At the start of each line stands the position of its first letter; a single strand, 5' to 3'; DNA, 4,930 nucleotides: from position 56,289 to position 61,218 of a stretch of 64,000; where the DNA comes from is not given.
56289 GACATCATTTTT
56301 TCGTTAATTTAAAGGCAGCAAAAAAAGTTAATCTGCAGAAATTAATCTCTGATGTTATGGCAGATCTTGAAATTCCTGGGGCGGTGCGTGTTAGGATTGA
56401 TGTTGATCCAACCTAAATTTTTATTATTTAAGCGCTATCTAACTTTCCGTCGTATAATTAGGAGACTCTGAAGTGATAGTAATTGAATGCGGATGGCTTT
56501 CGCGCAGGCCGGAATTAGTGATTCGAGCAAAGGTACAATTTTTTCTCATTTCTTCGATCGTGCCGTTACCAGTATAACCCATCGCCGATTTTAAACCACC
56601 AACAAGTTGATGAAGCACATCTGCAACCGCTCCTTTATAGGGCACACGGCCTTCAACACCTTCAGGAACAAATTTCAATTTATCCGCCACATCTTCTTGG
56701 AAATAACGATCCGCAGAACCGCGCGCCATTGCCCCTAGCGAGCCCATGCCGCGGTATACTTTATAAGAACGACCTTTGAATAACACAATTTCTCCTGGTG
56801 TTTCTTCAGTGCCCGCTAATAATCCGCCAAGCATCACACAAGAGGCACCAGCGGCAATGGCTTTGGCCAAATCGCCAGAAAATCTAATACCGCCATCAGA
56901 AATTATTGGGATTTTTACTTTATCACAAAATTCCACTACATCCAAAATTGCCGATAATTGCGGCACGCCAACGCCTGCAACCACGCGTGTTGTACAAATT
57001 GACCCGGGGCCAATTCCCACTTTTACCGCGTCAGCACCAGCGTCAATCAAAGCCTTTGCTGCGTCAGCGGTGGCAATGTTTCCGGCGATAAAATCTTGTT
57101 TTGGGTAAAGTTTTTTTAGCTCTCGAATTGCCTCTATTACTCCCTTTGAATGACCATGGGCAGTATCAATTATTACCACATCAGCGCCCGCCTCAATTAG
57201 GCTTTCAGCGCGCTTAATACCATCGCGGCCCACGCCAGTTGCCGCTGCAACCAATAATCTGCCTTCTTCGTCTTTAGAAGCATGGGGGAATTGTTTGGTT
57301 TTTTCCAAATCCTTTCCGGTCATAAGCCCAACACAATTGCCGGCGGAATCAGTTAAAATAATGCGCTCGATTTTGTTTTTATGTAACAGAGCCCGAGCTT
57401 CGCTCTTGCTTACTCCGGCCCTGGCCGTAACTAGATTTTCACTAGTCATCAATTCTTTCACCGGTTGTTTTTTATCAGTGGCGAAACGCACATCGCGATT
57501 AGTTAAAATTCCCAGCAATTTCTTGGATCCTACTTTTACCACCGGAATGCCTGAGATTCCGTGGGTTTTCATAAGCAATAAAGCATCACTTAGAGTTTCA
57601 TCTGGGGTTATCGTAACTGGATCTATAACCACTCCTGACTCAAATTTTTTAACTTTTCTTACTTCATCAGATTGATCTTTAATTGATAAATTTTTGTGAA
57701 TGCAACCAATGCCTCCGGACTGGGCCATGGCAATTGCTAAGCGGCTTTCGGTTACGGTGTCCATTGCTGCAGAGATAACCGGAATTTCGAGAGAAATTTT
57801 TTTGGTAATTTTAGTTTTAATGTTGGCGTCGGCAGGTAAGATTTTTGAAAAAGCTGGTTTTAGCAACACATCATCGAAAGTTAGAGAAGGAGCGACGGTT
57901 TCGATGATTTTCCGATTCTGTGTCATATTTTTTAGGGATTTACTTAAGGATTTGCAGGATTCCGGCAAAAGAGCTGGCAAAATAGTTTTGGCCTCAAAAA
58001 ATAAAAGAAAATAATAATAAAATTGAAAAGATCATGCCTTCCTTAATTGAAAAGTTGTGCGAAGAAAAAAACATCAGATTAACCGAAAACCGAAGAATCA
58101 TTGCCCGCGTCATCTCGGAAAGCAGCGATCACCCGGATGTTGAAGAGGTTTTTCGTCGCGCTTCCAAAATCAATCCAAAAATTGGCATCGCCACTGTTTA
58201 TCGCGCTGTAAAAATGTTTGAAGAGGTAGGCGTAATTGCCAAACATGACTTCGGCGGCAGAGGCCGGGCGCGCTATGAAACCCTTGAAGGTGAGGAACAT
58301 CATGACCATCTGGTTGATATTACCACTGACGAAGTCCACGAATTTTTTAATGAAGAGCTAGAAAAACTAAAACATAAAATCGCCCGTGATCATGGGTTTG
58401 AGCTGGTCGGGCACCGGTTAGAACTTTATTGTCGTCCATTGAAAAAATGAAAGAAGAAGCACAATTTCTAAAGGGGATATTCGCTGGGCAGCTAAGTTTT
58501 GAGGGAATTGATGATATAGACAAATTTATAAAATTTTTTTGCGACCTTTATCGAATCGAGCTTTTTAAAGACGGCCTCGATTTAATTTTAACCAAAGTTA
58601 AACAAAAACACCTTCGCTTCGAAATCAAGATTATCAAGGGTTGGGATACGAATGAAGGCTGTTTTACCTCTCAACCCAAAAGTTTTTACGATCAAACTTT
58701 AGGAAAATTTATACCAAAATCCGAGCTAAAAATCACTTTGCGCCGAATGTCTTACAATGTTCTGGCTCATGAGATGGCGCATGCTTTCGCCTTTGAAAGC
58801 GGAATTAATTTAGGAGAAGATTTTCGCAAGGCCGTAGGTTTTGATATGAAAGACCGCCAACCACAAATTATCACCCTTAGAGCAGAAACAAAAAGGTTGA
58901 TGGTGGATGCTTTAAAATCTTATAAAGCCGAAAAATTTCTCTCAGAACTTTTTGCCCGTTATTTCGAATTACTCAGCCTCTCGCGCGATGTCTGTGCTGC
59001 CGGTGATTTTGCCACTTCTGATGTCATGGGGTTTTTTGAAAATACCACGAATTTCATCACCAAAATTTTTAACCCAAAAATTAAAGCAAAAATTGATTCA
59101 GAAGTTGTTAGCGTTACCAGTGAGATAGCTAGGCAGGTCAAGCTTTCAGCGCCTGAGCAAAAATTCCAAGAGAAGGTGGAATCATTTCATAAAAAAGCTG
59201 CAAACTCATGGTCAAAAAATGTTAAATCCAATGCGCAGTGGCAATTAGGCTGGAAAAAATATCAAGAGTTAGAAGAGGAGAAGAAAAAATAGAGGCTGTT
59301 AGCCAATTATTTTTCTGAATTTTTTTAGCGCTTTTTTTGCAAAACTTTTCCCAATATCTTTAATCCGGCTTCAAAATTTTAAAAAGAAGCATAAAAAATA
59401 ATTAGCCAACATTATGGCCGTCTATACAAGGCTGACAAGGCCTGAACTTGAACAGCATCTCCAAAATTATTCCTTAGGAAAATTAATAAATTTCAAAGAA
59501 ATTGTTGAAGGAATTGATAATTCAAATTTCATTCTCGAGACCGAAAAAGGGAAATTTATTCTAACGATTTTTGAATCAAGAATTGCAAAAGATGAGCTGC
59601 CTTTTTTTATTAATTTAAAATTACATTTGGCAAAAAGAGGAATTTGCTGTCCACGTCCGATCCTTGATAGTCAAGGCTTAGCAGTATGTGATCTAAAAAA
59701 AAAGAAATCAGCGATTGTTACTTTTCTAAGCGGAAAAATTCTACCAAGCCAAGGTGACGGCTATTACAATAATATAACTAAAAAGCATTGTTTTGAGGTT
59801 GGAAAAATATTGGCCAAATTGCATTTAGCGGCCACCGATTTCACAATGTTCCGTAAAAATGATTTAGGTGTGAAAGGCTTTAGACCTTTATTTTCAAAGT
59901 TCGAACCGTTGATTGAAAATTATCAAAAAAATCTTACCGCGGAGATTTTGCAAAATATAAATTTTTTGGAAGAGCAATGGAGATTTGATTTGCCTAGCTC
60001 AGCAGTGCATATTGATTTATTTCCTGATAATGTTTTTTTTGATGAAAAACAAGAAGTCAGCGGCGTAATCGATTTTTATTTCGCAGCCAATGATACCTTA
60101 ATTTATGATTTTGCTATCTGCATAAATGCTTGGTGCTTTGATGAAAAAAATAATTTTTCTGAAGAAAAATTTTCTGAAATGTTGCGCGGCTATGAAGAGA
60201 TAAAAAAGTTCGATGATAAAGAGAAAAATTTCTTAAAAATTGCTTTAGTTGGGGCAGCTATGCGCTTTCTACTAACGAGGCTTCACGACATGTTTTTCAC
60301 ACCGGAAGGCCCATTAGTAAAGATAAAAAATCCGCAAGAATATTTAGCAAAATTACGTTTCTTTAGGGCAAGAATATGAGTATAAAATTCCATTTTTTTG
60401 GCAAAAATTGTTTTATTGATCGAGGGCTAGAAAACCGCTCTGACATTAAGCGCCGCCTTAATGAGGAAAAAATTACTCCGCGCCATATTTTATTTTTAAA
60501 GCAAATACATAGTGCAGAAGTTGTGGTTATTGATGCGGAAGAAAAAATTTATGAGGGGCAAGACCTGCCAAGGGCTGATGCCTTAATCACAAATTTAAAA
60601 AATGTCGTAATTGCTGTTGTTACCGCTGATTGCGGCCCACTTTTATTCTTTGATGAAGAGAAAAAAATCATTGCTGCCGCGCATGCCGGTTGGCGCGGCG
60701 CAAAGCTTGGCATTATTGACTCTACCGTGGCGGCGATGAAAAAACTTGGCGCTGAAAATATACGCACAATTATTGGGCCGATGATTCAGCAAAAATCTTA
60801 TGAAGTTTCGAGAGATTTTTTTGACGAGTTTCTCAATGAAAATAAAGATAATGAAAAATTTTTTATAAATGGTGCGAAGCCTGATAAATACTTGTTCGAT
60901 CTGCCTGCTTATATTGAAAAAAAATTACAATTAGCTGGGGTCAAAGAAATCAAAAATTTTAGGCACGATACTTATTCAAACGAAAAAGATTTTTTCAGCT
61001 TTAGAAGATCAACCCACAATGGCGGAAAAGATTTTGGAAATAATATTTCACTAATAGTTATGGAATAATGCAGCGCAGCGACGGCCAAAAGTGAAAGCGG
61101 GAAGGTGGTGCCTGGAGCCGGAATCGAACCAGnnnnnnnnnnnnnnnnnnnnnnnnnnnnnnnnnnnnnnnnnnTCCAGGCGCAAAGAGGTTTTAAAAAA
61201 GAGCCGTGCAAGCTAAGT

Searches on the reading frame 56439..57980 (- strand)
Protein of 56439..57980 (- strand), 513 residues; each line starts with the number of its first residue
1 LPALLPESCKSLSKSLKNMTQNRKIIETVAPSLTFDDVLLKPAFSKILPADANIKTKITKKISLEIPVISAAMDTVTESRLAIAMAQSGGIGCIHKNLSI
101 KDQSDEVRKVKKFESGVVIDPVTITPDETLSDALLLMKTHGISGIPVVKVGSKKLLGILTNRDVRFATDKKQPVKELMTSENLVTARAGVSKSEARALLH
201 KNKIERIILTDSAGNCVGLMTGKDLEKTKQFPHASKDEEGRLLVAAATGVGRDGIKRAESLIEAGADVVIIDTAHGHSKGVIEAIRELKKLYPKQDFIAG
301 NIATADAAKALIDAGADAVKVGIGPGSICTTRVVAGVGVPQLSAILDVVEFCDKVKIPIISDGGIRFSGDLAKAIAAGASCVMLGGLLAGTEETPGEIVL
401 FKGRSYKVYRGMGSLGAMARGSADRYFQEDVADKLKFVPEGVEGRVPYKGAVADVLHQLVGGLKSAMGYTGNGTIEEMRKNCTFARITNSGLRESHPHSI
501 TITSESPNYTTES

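Call 22: search_protein_families(library=pfam, proteins=[window:56439-57980:-], max_evalue=0.00001)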
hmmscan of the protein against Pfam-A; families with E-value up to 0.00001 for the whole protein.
window:56439-57980:- (513 aa): 4 families
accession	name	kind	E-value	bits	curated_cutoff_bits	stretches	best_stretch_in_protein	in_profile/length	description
PF00478.31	IMPDH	-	1.2e-159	531.3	25.6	1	32-498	1-345/345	IMP dehydrogenase / GMP reductase domain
PF00571.33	CBS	-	9.6e-18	64.7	24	1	120-166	8-53/57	CBS domain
PF03060.21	NMO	-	1.1e-10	41.9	28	0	291-395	132-232/331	Nitronate monooxygenase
PF01070.24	FMN_dh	-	1.6e-07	31.1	24.9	1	296-386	220-303/350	FMN-dependent dehydrogenase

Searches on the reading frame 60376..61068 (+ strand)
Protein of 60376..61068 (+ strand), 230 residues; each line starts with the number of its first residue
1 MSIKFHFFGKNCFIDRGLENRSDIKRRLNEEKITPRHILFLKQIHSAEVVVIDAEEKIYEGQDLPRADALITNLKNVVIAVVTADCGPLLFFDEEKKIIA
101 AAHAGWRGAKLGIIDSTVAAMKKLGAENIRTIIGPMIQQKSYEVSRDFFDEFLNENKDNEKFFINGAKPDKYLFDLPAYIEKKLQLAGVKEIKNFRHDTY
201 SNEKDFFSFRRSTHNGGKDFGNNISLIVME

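Call 81: search_protein_families(library=pfam, proteins=[window:60376-61068:+], max_evalue=0.0001)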
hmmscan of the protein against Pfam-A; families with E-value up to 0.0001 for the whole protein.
window:60376-61068:+ (230 aa): 1 family
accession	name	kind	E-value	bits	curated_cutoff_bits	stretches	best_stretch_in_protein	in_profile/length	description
PF02578.20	Cu-oxidase_4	-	3e-57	194.2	22.9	1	19-227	30-237/238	Multi-copper polyphenol oxidoreductase laccase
